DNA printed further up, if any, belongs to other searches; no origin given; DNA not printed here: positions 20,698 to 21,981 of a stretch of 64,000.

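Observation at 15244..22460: Type III-like restriction module with reversed gene order, a split methylase, an ORF6N gene and two unexplained passengers: candidate composite defence locus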

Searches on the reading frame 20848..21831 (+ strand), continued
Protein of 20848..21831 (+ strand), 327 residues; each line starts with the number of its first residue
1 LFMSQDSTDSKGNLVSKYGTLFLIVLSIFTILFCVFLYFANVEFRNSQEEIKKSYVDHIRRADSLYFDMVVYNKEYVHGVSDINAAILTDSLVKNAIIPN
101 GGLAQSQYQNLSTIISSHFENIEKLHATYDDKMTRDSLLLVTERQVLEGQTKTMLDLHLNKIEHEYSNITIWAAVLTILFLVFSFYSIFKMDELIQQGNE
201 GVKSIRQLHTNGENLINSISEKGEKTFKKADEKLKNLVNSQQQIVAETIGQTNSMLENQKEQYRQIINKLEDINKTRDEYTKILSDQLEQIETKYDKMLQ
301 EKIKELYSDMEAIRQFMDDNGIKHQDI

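Call 52: search_protein_families(library=pfam, proteins=[L151:3014-3934:+, L151:1524-2990:+, L155:7708-8667:+, L155:5746-7692:+, L155:2307-5741:+, L161:5539-6795:+, L161:1759-5118:+, L164:5535-6743:+, L164:3503-5353:+, L167:3593-6226:+], max_evalue=0.001)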
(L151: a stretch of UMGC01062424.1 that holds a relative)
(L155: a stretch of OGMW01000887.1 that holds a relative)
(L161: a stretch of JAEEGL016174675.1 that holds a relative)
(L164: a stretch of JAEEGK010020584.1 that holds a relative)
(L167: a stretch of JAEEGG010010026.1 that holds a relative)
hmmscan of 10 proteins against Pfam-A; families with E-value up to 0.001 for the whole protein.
L151:3014-3934:+ (307 aa): 0 families

L151:1524-2990:+ (489 aa): 1 family
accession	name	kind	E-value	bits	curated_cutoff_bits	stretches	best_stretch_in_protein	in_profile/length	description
PF01420.25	Methylase_S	-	3.7e-14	53.7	22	2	340-463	44-155/168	Type I restriction modification DNA specificity domain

L155:7708-8667:+ (320 aa): 2 families
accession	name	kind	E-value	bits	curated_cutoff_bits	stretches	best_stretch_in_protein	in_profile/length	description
PF13271.11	DUF4062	-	6.1e-20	71.7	24.7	1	5-90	1-82/82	Domain of unknown function (DUF4062)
PF13676.11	TIR_2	-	0.00032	21.6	28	1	6-104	1-92/122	TIR domain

L155:5746-7692:+ (649 aa): 5 families
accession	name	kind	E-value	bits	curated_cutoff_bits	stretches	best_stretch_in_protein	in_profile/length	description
PF02463.25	SMC_N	-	9.7e-10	38.7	40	1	4-392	2-216/220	RecF/RecN/SMC N terminal domain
PF13476.12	AAA_23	-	6.9e-07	30.5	27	1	6-141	1-87/201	AAA domain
PF13175.12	AAA_15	-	8.2e-06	26.1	32.1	1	4-273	3-240/374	AAA ATPase domain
PF13555.12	AAA_29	-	0.00022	21.4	27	1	17-52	15-49/61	P-loop containing region of AAA domain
PF00005.33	ABC_tran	-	0.00073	20.6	25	0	24-68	10-51/137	ABC transporter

L155:2307-5741:+ (1145 aa): 4 families
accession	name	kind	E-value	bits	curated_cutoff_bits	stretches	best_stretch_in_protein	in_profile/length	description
PF07669.17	Eco57I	-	1.5e-33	116.7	25.3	1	472-753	1-167/171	Eco57I restriction-modification methylase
PF02384.22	N6_Mtase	-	2.9e-18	66.7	20.4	1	653-769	121-231/311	N-6 DNA Methylase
PF12950.13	TaqI_C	-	1.8e-17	64.1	26.5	1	871-1020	2-116/118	TaqI-like C-terminal specificity domain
PF20473.4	MmeI_Mtase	-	7.9e-07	28.9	27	1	414-496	12-87/259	MmeI, DNA-methyltransferase domain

L161:5539-6795:+ (419 aa): 2 families
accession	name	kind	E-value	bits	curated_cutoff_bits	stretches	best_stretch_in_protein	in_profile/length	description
PF01048.26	PNP_UDP_1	-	9.3e-16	58.4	25.1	1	181-407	24-224/233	Phosphorylase superfamily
PF00072.30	Response_reg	-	6.7e-05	23.5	30.2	1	6-64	1-55/111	Response regulator receiver domain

L161:1759-5118:+ (1120 aa): 2 families
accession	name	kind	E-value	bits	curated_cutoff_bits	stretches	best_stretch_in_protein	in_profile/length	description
PF19788.4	DUF6272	-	0.00064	19.8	26.6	0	1001-1066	15-86/134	Family of unknown function (DUF6272)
PF19529.4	DUF6057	-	0.00077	18.9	29.8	0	99-137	381-419/569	Family of unknown function (DUF6057)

L164:5535-6743:+ (403 aa): 1 family
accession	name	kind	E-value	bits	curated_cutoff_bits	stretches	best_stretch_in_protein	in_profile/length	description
PF07690.21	MFS_1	-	7.7e-25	88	33.4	1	20-333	6-323/347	Major Facilitator Superfamily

L164:3503-5353:+ (617 aa): 0 families

L167:3593-6226:+ (878 aa): 3 families
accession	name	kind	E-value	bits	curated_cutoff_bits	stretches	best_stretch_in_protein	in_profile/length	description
PF00931.28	NB-ARC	-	1.9e-11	44.2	23.5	1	275-491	6-211/248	NB-ARC domain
PF05729.18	NACHT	-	1.9e-07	31.5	26.7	1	292-444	5-165/167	NACHT domain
PF20720.3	nSTAND3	-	0.00061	20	27.2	0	281-442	11-137/155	Novel STAND NTPase 3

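Call 55: predict_structure(alignment_id=A4)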
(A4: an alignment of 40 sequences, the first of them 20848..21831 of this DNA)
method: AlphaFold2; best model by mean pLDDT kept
length: 327 residues; sequences in the alignment: 40
mean_pLDDT: 75.3   pTM: 0.32
mean pLDDT of the five models: 75.3, 74.1, 74.1, 68.1, 68.1
residues with pLDDT >= 90: 0; 70-90: 266; 50-70: 46; < 50: 15
segments of 3 or more residues with pLDDT < 50: 1-14
pLDDT, mean of each block of 10 residues (from residue 1): 34 57 82 84 78 74 73 77 74 62 66 76 78 72 69 71 77 81 78 70 70 76 77 84 86 88 86 84 86 85 83 79 60
secondary structure, 60 per line:
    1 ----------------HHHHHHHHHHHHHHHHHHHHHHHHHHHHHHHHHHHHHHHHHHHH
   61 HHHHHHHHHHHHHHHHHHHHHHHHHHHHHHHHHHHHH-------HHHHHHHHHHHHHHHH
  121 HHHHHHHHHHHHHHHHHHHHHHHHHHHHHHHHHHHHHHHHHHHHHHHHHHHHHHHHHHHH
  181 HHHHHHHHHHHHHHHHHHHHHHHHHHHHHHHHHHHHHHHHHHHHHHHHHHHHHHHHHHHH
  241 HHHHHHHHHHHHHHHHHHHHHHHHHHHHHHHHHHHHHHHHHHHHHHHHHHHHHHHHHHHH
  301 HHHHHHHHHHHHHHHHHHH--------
elements in order: H17-97 H105-319
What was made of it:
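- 20854..21831 (+): g5: 325-aa all-helical membrane protein. TM1 is at residues 11-42. A conserved helical hairpin follows. TM2 at 163-190 is nearly invariant. The coiled-coil tail is variable. AlphaFold2 model with pLDDT 75 and two long helices (call 55).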

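Call 60: fold_search(model_id=the predicted structure, library=pdb)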
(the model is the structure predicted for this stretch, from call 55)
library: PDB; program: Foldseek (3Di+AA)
matches with E <= 10: 51; with E <= 0.001: 0
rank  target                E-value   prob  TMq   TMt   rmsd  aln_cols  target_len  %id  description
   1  5iit_D                2.6e+00  0.20  0.20  0.19   4.8        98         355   12  Structure of SPX domain of the yeast inorganic polyphophate polymerase Vtc4 crystallized by carrier-driven crystalliza (released 2016-04-27)
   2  3okq                  2.6e+00  0.07  0.13  0.26  12.5       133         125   18  Crystal structure of a core domain of yeast actin nucleation cofactor Bud6 (released 2011-09-14)
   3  8tzk_E                3.8e+00  0.20  0.20  0.51   5.4       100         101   15  Cryo-EM structure of Vibrio cholerae FtsE/FtsX/EnvC complex, shortened (released 2023-12-20)
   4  8otz_Cp               3.8e+00  0.12  0.21  0.31   9.5       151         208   19  48-nm repeat of the native axonemal doublet microtubule from bovine sperm (released 2023-11-22)
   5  5n7k_B                4.1e+00  0.11  0.16  0.37   7.5       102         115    9  Crystal structure of the coiled-coil domain of human tricellulin (released 2017-07-12)
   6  8gl8_C                4.4e+00  0.30  0.21  0.37   3.3        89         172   13  The Type 9 Secretion System Extended Translocon - SprA-PorV-PPI-RemZ-SkpA-SprE complex (released 2024-01-31)
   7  9fqr_E5               4.4e+00  0.10  0.21  0.36   7.9       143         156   19  96-nm repeat of axonemal doublet microtubules from bovine sperm (released 2025-03-26)
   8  7ung_A0               4.4e+00  0.08  0.17  0.23   8.3       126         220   21  48-nm repeat of the human respiratory doublet microtubule (released 2022-10-05)
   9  3fpp_B                4.7e+00  0.15  0.20  0.24   4.2        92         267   14  Crystal structure of E.coli MacA (released 2009-04-28)
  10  9cpc_3G               5.0e+00  0.08  0.19  0.37   7.3       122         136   21  Atomic model of porcine brain ventricles cilia doublet microtubule (48-nm periodicity) (released 2024-10-23)
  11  8i7r_Fh               5.3e+00  0.15  0.27  0.43   5.8       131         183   12  In situ structure of axonemal doublet microtubules in mouse sperm with 48-nm repeat (released 2023-10-11)
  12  6zvr_DB               5.3e+00  0.11  0.26  0.44  11.9       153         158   14  C11 symmetry: Bacterial Vipp1 and PspA are members of the ancient ESCRT-III membrane-remodeling superfamily. (released 2021-08-04)
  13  8v5c_B                5.7e+00  0.13  0.14  0.23   4.7        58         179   21  IpaD (122-321) Bound to Deoxycholate (released 2024-08-21)
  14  9fqr_C5               5.7e+00  0.11  0.25  0.42   7.0       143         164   15  96-nm repeat of axonemal doublet microtubules from bovine sperm (released 2025-03-26)
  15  6z6o_D                5.7e+00  0.11  0.27  0.18   9.9       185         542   18  HDAC-TC (released 2021-02-17)
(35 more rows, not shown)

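Call 80: find_related_loci(query=A4, collection=viral_contigs, flank=8000)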
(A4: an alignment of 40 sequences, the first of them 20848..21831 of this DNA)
Query A4 (327 aa) in viral_contigs; peptide patterns used: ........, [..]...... (x = any residue, [..] = any of these).
122 stretches matched a pattern; 1 encode a relative of the query (tblastn E <= 1e-3); 1 distinct loci.
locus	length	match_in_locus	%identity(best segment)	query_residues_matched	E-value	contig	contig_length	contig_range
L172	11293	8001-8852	43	16-306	3e-71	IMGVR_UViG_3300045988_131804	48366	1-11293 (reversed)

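Call 81: search_dna_similar(query=window:20854-21831:+, collection=plasmids, mode=protein, max_evalue=0.001, max_rows=20)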
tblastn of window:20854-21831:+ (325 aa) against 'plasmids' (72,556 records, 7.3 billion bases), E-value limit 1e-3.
No match.
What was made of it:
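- It is absent from 72,556 plasmid records and present in 1 of 2.9 million viral contigs (calls 80, 81).
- Tried and rejected: One of 2.9 million viral contigs (calls 80, 81).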

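Call 84: search_solved_structures(query=A4, max_evalue=1)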
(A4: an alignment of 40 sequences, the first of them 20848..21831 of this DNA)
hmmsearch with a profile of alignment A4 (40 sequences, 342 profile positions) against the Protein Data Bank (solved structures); distinct sequences matched with E-value up to 1: 52.
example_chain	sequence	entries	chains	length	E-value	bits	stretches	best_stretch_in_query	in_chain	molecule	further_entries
7mcd_A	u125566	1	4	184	5.3e-07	32.2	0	200-236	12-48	AI-designed TIM-barrel F15C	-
3ok8_A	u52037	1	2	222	0.0024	20.2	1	193-334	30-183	Brain-specific angiogenesis inhibitor 1-associated protein 2-like protein 2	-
4tql_A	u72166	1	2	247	0.0053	19.1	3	205-334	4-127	Three helix bundle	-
6r17_A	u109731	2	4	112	0.0064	18.8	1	234-325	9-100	Synaptonemal complex central element protein 2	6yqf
3s84_A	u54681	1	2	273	0.0069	18.7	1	208-326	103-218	Apolipoprotein A-IV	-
8ek4_A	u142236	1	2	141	0.021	17.1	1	205-335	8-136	Ice-binding protein TIP-99a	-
7a9d_B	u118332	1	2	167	0.029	16.7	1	231-327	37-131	Hemagglutinin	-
8fjg_A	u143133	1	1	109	0.037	16.3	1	214-305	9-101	H12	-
8sdj_A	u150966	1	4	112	0.045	16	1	222-319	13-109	Pyrin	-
6zrk_D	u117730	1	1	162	0.065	15.5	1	241-331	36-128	Hemagglutinin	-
6fkf_p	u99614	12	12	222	0.075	15.3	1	181-291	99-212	ATP synthase subunit b', chloroplastic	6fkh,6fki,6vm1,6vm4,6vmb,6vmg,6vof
5tgw_A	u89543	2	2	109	0.084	15.1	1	207-321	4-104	PS1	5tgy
3r2p_A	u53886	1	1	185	0.084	15.1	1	250-321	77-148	Apolipoprotein A-I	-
6h9l_A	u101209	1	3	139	0.089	15.1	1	245-317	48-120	Uncharacterized protein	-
4v6m_A0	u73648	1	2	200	0.093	15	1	214-308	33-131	Apolipoprotein A-I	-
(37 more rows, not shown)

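Call 96: search_protein_families(library=pfam, alignment_id=A8, max_evalue=0.00001)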
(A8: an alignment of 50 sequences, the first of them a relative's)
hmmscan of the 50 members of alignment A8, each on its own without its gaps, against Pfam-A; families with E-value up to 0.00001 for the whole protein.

A. member 1, L105:1232-3946:- (905 aa): 2 families
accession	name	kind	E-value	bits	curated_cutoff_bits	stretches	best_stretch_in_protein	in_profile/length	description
PF13290.12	CHB_HEX_C_1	-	1.2e-25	89.6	22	2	468-524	9-65/67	Chitobiase/beta-hexosaminidase C-terminal domain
PF13287.12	Fn3_assoc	-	1.3e-22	80.1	23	1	471-523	1-53/59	Fn3 associated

B. families by the number of members that match (of 50 scanned): 74 families (the first 25 are shown)
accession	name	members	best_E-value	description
PF02384.22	N6_Mtase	3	2e-44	N-6 DNA Methylase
PF03235.19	GmrSD_N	2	1.2e-25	GmrSD restriction endonuclease, N-terminal domain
PF00149.33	Metallophos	2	1.3e-14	Calcineurin-like phosphoesterase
PF07669.17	Eco57I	2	3.4e-11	Eco57I restriction-modification methylase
PF12987.12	DUF3871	1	4.5e-121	Domain of unknown function, B. Theta Gene description (DUF3871)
PF12784.13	PDDEXK_2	1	3e-74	PD-(D/E)XK nuclease family transposase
PF13151.12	DUF3990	1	2.9e-52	Protein of unknown function (DUF3990)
PF07478.18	Dala_Dala_lig_C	1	1.8e-51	D-ala D-ala ligase C-terminus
PF14293.11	YWFCY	1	4e-49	YWFCY protein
PF00580.27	UvrD-helicase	1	1.3e-48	UvrD/REP helicase N-terminal domain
PF00589.27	Phage_integrase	1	8.8e-47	Phage integrase family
PF13541.12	ChlI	1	6.5e-43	Subunit ChlI of Mg-chelatase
PF01554.23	MatE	1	2.9e-41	MatE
PF04002.20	RadC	1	8.7e-38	RadC-like JAB domain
PF01078.27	Mg_chelatase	1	7.4e-37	Magnesium chelatase, subunit ChlI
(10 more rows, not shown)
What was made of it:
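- Integrase, resolvase, relaxase and conjugative-transposon genes occur in other neighbourhoods (call 96).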

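Call 97: list_cluster_members(proteins=[P0201, P0226, P0186, P0121, P0241, P0001])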
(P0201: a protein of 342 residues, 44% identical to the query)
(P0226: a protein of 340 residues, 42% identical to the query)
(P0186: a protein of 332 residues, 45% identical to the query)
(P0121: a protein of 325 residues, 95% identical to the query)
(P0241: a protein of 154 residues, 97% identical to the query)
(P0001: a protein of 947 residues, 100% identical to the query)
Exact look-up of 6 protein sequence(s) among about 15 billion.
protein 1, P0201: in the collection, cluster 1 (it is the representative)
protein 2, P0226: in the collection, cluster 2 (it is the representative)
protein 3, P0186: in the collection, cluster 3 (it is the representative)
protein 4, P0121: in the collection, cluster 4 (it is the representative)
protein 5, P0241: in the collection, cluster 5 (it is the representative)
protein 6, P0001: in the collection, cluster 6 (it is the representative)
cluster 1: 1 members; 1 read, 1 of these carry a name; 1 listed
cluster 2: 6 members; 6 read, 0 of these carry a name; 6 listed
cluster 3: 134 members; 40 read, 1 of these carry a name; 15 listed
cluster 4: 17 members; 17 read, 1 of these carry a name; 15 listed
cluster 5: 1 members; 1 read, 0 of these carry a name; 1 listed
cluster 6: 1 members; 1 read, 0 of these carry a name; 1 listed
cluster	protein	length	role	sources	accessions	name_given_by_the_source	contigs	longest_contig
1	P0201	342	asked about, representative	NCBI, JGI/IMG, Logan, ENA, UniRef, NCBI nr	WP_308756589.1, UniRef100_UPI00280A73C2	hypothetical protein [uncultured Bacteroides sp.] | hypothetical protein | hypothetical protein n=1 Tax=uncultured Bacteroides sp. TaxID=162156 RepID=UPI00280A73C2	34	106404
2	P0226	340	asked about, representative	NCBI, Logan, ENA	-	-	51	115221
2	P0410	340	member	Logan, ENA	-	-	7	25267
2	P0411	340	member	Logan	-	-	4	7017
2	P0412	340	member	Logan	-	-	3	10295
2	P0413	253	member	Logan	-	-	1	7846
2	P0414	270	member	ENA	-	-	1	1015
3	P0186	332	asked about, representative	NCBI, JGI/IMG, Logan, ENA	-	-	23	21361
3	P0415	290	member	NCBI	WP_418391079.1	hypothetical protein, partial [Akkermansia sp.]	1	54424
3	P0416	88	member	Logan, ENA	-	-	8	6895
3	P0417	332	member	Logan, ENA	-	-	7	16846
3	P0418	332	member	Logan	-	-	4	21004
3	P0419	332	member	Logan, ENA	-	-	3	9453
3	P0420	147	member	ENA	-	-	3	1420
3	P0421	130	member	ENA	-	-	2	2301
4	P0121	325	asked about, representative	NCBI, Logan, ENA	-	-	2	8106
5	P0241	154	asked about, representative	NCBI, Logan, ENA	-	-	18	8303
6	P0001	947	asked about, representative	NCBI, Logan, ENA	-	-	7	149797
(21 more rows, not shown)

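Call 99: search_protein_families(library=ncbifam, alignment_id=A4, max_evalue=0.05)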
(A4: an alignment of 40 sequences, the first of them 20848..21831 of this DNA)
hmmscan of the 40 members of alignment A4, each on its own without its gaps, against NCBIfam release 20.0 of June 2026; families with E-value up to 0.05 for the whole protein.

A. member 1, window:20848-21831:+ (327 aa): 7 families
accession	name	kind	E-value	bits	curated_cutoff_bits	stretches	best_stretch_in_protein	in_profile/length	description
NF033634.1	SLATT_1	domain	0.0069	16.3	41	0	167-247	52-123/132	SLATT domain-containing protein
TIGR04527.1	mycoplas_twoTM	subfamily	0.01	15.6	125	1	209-303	35-131/248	MG_279/MG_280 family protein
NF045849.1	ICE_MMCAP2_0565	equivalog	0.015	15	40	0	12-53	10-51/80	Mbov_0395 family pilin-like conjugal transfer protein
TIGR02872.1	spore_ytvI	equivalog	0.016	14.6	198.15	1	173-254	56-137/341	sporulation integral membrane protein YtvI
TIGR04402.2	mob_CxxC_CxxC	subfamily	0.02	15.1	70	1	167-249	58-135/180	mobilome CxxCx(11)CxxC protein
TIGR00996.1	Mtu_fam_mce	paralog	0.023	13.9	140.5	0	192-295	177-289/291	MCE family protein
TIGR00310.1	ZPR1_znf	domain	0.036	13.4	78.3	0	238-326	102-190/192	ZPR1 zinc finger domain-containing protein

B. families by the number of members that match (of 40 scanned): 47 families (the first 25 are shown)
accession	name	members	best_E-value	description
TIGR02872.1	spore_ytvI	13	0.00013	sporulation integral membrane protein YtvI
NF033556.1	MerTP_fusion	8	0.00038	mercuric transport protein MerTP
NF033916.0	antiphage_ZorA_3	5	0.0005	anti-phage ZorAB system protein ZorA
NF011041.0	PRK14471.1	4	0.00028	F0F1 ATP synthase subunit B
NF033634.1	SLATT_1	4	0.0038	SLATT domain-containing protein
TIGR04402.2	mob_CxxC_CxxC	4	0.0092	mobilome CxxCx(11)CxxC protein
TIGR01837.1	PHA_granule_1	4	0.017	poly(hydroxyalkanoate) granule-associated protein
NF042916.1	IncP_KfrC_dom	3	5.3e-05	IncP plasmid survival protein KfrC family protein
TIGR04527.1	mycoplas_twoTM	3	7e-05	MG_279/MG_280 family protein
NF047440.1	LA3751_2_3_fam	3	0.018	LA_3751/LA_3752 family putative glycosyltransferase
TIGR00996.1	Mtu_fam_mce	3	0.023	MCE family protein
NF050014.1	HpsJ_like_B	2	8.5e-06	hormogonium polysaccharide biosynthesis protein HpsJ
NF009991.0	PRK13460.1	2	1e-05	F0F1 ATP synthase subunit B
NF033885.1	conj_TraP_IncI1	2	0.0069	conjugal transfer protein TraP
NF052504.1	sll1863_fam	2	0.017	sll1863 family stress response protein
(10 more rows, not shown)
